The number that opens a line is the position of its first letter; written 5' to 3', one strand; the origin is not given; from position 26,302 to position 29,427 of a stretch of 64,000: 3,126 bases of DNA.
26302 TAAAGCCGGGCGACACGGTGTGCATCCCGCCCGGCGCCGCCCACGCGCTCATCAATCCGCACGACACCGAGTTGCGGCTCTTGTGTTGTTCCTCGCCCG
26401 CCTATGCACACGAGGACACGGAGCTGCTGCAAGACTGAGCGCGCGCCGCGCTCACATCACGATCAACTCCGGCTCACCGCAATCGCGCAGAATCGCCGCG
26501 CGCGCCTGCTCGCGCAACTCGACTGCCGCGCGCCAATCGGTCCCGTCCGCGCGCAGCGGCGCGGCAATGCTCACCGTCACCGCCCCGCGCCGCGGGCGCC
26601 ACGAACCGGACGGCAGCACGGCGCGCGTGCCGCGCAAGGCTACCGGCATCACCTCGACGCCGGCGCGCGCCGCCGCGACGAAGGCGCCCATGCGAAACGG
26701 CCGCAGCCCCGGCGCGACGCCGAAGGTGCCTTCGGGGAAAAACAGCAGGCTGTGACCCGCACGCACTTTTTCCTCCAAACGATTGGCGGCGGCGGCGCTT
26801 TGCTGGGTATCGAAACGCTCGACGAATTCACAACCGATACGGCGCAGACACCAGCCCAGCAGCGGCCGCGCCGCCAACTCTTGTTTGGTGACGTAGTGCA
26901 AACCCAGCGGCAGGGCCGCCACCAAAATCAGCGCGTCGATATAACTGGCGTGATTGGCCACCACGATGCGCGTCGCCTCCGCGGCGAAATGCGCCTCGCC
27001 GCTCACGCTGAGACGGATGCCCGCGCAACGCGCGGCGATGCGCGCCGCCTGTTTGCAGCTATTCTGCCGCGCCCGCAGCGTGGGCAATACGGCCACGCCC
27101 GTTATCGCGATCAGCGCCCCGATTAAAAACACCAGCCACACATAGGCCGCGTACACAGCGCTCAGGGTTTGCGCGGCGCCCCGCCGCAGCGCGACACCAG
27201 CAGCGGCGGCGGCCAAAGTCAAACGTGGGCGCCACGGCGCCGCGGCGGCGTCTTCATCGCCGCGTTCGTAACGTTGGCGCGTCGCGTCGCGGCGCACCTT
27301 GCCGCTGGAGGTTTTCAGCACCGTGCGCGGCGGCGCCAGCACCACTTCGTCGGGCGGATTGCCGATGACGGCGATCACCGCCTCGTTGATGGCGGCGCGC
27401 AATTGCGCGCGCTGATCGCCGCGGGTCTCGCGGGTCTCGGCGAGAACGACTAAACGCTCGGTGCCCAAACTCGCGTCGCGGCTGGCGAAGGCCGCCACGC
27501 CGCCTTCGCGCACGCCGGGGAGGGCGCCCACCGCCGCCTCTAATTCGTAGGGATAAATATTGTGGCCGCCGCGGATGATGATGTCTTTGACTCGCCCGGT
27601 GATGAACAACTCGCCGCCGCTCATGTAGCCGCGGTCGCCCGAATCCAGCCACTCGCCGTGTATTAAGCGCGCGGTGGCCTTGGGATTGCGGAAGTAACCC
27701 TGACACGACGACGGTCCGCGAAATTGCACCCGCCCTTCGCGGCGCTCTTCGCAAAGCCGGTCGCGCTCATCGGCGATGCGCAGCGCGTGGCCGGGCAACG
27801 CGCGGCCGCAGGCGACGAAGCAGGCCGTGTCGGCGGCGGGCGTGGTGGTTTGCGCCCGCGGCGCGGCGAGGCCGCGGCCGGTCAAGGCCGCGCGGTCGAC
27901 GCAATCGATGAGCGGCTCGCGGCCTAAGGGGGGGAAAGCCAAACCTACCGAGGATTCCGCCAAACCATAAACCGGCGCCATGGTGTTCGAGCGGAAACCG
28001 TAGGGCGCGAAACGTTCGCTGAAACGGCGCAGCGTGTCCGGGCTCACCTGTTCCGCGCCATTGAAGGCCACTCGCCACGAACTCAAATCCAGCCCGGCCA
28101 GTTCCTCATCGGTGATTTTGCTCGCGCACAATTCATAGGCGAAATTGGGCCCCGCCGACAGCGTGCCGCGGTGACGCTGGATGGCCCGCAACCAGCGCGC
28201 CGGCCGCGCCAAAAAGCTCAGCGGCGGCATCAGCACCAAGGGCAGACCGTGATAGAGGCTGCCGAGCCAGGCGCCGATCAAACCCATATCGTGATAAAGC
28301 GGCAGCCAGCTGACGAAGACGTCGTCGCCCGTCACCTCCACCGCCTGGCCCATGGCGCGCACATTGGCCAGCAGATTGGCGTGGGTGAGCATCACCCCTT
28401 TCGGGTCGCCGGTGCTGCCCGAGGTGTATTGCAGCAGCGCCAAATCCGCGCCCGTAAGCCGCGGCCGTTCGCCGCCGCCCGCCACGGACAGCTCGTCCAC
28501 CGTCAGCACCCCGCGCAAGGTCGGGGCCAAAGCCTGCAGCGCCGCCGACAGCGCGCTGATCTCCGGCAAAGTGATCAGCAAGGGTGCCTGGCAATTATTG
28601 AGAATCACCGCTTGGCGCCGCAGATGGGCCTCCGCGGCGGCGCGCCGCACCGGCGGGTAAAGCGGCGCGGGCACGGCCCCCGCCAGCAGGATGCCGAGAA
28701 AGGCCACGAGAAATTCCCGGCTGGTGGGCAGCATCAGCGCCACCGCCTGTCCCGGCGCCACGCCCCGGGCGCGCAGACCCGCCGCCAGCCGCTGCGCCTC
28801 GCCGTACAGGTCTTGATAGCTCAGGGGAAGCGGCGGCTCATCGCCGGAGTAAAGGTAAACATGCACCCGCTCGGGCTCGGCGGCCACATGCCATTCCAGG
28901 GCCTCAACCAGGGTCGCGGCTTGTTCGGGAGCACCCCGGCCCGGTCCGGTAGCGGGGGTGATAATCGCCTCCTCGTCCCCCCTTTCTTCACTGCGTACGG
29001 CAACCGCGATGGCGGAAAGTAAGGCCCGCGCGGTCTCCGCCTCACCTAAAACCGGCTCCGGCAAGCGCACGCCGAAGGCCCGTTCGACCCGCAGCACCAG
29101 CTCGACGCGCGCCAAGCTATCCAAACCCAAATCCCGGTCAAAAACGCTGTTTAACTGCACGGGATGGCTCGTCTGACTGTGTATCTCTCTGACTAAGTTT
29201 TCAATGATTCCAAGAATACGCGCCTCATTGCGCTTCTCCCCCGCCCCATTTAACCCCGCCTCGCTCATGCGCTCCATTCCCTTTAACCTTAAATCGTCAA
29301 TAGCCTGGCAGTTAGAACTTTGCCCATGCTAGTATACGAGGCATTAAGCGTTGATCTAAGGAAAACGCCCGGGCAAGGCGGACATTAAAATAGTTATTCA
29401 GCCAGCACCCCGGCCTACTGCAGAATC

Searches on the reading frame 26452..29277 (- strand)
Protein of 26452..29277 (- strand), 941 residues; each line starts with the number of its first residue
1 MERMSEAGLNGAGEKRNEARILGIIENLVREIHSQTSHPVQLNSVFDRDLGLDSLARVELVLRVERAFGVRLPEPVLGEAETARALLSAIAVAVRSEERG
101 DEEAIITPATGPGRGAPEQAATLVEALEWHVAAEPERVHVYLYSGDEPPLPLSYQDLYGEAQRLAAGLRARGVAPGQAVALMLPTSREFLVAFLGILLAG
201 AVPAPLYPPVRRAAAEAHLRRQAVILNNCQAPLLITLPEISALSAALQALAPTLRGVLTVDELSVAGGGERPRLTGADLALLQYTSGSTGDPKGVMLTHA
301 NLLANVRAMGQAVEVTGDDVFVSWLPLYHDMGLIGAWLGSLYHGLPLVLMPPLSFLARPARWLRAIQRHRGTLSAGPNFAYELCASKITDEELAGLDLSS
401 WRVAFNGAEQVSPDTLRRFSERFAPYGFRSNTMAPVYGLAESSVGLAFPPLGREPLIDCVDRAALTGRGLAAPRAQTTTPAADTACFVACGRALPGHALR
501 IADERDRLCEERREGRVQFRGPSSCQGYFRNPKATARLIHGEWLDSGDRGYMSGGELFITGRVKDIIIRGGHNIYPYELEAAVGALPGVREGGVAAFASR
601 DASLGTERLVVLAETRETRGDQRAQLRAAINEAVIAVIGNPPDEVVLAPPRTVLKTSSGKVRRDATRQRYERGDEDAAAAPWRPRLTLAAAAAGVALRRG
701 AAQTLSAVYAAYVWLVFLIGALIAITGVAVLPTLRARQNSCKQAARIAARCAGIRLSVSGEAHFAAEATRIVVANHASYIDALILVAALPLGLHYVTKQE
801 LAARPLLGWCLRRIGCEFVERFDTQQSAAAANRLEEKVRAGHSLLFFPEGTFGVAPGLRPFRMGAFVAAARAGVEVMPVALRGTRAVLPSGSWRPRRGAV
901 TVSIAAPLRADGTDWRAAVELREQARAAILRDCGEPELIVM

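Call 8: search_protein_families(library=pfam, proteins=[window:26452-29277:-], max_evalue=0.001)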
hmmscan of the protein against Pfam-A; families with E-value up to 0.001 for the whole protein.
window:26452-29277:- (941 aa): 3 families
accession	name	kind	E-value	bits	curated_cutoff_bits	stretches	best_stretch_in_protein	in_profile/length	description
PF00501.34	AMP-binding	-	1.9e-71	241.4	29.9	1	128-529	2-384/384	AMP-binding enzyme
PF01553.26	Acyltransferase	-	5.5e-24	84.9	23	1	756-881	2-131/132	Acyltransferase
PF00550.31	PP-binding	-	5.7e-08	33.3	20.8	1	38-89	16-66/67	Phosphopantetheine attachment site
